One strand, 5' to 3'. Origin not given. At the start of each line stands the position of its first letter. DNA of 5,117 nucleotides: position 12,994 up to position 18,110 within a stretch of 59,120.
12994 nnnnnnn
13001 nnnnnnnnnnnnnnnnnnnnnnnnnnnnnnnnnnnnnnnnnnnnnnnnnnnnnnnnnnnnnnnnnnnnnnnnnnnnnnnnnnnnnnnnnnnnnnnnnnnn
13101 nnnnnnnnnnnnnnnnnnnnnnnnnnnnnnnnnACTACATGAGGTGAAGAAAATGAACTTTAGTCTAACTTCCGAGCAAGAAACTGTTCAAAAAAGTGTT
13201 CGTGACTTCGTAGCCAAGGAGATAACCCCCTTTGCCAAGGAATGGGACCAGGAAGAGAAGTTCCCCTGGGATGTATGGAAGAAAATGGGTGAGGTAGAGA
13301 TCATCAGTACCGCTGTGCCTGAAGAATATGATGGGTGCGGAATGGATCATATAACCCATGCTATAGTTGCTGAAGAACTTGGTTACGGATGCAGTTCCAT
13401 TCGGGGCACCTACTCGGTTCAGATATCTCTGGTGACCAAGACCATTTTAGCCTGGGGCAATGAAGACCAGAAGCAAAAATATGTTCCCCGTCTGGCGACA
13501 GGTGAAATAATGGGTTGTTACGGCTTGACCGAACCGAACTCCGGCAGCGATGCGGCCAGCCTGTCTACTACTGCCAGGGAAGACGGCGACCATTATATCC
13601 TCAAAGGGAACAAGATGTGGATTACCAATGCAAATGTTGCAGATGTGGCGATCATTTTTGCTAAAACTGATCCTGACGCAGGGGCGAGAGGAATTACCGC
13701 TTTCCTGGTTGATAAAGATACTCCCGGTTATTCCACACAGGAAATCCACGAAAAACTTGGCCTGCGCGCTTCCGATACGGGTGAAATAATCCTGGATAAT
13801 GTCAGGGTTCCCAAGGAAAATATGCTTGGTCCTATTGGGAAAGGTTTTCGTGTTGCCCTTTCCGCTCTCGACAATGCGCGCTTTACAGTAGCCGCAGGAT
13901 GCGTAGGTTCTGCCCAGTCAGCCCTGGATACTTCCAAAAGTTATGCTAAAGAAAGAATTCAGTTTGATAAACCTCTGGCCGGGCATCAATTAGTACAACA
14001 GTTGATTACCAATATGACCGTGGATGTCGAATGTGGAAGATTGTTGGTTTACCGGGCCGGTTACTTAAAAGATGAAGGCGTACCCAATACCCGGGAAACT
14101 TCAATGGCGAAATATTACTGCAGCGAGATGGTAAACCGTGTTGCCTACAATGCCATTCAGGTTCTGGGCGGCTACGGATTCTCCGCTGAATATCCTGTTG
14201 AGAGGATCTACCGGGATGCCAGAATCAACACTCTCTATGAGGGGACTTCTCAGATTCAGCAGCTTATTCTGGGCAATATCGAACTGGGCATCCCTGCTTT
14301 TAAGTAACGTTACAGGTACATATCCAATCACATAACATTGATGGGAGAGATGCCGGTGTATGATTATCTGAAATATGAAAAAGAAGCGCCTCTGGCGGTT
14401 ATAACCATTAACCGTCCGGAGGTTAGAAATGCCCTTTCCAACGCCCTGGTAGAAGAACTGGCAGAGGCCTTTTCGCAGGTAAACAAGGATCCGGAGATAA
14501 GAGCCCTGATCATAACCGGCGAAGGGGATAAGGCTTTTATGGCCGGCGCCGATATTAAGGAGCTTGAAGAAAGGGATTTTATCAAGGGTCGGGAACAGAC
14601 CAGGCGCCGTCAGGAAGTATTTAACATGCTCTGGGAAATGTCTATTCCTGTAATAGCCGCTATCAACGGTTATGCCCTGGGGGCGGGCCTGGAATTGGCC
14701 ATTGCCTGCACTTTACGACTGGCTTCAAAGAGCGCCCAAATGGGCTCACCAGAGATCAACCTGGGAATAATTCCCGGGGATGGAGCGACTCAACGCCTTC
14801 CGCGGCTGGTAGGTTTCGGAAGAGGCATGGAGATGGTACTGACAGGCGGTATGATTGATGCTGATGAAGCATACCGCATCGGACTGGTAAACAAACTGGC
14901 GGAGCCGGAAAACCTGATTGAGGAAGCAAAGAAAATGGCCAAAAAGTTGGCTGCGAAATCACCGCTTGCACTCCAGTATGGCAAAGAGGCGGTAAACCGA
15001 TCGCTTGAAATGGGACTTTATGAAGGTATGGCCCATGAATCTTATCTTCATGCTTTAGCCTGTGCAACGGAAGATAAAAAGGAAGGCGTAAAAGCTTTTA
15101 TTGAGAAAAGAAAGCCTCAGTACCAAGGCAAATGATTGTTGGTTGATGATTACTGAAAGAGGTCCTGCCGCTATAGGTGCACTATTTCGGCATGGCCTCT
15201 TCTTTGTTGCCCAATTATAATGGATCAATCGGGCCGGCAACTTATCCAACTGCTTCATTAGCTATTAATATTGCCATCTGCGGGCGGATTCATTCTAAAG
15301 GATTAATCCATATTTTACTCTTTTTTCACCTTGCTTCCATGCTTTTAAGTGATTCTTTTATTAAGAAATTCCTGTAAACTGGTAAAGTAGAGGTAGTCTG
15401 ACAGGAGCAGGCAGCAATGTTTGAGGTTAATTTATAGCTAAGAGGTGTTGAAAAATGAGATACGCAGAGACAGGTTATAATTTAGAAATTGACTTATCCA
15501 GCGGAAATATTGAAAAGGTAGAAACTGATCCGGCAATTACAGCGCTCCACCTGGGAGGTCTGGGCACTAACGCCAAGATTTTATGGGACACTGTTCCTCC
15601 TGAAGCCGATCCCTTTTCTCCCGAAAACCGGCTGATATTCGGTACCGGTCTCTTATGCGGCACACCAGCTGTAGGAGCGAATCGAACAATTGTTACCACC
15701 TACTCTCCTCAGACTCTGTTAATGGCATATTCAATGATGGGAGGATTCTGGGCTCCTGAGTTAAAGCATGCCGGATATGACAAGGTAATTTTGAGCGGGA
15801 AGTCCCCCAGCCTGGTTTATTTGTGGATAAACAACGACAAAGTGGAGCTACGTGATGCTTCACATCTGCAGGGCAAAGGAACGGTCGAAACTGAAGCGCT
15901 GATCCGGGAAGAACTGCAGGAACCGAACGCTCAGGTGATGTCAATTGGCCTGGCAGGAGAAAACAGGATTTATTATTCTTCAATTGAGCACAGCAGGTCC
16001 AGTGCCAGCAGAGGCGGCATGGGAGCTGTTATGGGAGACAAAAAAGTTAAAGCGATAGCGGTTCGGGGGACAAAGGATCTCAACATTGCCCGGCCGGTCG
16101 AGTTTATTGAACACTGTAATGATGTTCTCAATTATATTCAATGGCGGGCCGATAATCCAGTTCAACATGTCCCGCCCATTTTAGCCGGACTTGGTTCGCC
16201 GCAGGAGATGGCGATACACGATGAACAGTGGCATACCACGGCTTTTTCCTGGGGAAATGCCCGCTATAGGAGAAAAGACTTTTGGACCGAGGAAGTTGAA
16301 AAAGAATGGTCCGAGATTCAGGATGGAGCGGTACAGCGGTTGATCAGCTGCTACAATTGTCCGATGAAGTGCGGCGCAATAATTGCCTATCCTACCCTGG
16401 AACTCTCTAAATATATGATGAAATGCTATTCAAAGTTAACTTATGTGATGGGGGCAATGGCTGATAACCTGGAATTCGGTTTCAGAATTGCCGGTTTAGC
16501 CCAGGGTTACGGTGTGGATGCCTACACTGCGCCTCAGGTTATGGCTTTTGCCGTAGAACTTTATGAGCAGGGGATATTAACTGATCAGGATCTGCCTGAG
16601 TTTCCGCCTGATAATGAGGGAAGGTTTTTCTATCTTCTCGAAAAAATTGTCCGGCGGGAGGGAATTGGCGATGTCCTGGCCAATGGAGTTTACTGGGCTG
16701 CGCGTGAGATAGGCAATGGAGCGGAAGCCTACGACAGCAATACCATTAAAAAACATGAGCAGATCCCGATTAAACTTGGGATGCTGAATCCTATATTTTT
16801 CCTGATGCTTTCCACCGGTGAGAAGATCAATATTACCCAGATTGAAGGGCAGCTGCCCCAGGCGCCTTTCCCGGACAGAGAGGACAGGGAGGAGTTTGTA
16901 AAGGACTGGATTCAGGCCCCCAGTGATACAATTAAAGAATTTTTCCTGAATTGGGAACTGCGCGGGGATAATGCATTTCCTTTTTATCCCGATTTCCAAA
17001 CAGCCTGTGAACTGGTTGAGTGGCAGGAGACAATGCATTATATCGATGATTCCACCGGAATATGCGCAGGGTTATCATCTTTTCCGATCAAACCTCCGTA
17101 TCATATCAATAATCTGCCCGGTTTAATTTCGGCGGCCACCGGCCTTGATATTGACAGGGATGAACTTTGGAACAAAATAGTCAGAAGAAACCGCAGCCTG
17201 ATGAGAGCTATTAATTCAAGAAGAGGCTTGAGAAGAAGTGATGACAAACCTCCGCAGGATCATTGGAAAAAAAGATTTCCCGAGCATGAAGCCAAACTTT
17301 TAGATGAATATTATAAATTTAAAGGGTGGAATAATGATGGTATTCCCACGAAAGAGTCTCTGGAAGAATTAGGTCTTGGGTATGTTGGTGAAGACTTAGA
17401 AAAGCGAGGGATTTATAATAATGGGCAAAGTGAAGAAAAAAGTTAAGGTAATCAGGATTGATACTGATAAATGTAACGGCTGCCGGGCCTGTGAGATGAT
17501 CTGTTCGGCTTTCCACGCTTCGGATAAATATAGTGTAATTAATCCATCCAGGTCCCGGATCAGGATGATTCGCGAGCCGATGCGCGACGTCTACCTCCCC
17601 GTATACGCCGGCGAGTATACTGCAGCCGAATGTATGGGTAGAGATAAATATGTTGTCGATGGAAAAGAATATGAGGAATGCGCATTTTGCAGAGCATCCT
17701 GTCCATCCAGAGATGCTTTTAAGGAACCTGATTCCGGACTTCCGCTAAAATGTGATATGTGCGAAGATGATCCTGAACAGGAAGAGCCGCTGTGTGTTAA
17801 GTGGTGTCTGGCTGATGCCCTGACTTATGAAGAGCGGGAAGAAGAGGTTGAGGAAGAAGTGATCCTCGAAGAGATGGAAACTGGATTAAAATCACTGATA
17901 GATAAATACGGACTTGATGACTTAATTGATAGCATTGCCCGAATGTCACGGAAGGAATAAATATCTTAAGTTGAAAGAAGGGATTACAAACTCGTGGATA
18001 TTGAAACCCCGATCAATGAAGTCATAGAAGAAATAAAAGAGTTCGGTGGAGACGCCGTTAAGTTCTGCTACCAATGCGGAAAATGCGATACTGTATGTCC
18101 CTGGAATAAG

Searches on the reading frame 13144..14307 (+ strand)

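Call 63: search_protein_families(library=pfam, proteins=[window:13144-14307:+], max_evalue=0.000001)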
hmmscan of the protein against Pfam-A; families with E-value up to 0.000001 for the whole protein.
window:13144-14307:+ (387 aa): 4 families
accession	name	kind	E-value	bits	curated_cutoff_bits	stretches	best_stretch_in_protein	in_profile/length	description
PF00441.29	Acyl-CoA_dh_1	-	3.4e-49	167.3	22.4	1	232-377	1-146/150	Acyl-CoA dehydrogenase, C-terminal domain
PF02771.21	Acyl-CoA_dh_N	-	1.2e-39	135.7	22.9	1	9-121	1-113/113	Acyl-CoA dehydrogenase, N-terminal domain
PF02770.24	Acyl-CoA_dh_M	-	5.7e-29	100.6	33.3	1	125-220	1-97/97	Acyl-CoA dehydrogenase, middle domain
PF08028.16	Acyl-CoA_dh_2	-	2.2e-18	67.3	22.7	1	248-369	2-133/134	Acyl-CoA dehydrogenase, C-terminal domain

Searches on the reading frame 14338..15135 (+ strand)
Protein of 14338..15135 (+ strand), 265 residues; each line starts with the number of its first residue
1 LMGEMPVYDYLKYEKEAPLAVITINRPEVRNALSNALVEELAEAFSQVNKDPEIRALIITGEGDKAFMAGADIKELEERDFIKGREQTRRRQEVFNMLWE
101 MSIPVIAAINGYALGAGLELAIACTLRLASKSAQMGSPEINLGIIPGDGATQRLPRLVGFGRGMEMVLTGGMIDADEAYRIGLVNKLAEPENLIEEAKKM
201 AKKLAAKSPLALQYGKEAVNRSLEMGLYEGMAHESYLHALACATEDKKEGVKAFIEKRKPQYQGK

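Call 63: search_protein_families(library=pfam, proteins=[window:14338-15135:+], max_evalue=0.000001)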
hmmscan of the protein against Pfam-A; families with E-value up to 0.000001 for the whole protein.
window:14338-15135:+ (265 aa): 2 families
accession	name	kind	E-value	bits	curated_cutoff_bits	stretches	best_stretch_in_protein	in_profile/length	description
PF00378.25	ECH_1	-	1.4e-69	234.7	27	1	15-264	2-250/251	Enoyl-CoA hydratase/isomerase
PF16113.10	ECH_2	-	7.3e-41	141.2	27.2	1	20-192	2-176/335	Enoyl-CoA hydratase/isomerase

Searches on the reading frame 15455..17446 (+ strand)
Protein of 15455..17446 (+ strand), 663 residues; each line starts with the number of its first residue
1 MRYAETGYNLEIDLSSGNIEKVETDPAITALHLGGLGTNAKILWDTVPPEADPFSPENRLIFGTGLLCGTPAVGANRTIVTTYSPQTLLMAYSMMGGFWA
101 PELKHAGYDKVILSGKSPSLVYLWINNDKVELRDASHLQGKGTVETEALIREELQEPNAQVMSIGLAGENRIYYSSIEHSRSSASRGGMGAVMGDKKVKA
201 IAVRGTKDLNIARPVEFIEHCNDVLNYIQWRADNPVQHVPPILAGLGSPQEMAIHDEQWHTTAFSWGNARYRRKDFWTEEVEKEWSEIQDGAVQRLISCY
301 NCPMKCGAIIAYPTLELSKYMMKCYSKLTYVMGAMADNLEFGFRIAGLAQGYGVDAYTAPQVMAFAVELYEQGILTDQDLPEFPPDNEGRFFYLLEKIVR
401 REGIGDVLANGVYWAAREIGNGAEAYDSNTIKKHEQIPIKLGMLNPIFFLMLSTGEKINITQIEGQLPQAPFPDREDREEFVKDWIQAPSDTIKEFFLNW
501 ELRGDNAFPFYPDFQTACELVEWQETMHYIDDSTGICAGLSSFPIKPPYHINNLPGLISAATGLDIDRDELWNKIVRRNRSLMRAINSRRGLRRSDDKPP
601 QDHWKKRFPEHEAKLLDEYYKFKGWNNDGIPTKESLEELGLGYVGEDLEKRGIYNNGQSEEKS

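Call 12: search_protein_families(library=pfam, proteins=[window:15455-17446:+])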
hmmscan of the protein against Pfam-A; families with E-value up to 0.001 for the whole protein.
window:15455-17446:+ (663 aa): 2 families
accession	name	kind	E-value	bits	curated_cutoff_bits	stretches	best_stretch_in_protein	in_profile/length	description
PF02730.20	AFOR_N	-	1.5e-69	234.2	29.8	1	10-206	4-199/199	Aldehyde ferredoxin oxidoreductase, N-terminal domain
PF01314.23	AFOR_C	-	1.2e-57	196.3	27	1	238-641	18-385/385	Aldehyde ferredoxin oxidoreductase, domains 2 & 3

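Call 39: search_protein_families(library=ncbifam, proteins=[window:15455-17446:+])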
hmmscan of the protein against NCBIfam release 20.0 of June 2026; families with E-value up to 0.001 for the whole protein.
window:15455-17446:+ (663 aa): 2 families
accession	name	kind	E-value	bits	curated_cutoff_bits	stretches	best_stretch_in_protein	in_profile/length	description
NF007354.0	PRK09849.1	equivalog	3.6e-64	217.6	868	1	6-335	9-344/703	aldehyde ferredoxin oxidoreductase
NF040818.1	GAPOR_Arch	equivalog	5.2e-06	25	1300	1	50-132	44-125/654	glyceraldehyde-3-phosphate:ferredoxin oxidoreductase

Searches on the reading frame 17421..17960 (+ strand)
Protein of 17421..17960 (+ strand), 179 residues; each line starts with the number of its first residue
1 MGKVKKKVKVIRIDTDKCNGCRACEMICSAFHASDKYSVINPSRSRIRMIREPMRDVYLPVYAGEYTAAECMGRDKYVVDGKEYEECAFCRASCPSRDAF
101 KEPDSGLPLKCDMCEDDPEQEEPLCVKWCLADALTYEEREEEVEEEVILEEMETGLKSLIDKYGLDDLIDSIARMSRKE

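Call 12: search_protein_families(library=pfam, proteins=[window:17421-17960:+])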
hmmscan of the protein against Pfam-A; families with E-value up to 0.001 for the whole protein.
window:17421-17960:+ (179 aa): 6 families
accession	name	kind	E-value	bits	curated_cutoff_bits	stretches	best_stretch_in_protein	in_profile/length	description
PF12837.12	Fer4_6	-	3.9e-06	27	25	1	10-29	1-20/24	4Fe-4S binding domain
PF13247.11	Fer4_11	-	4.2e-05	24.1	26.2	1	79-138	38-99/100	4Fe-4S dicluster domain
PF12797.12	Fer4_2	-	6.7e-05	23.1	24.5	1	10-30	2-22/22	4Fe-4S binding domain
PF12838.12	Fer4_7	-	0.00016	22.5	27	0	5-29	25-49/52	4Fe-4S dicluster domain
PF13237.11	Fer4_10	-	0.00027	21.3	25.5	0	11-29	2-21/53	4Fe-4S dicluster domain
PF00037.32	Fer4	-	0.00049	20.2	21.1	1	11-28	1-18/24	4Fe-4S binding domain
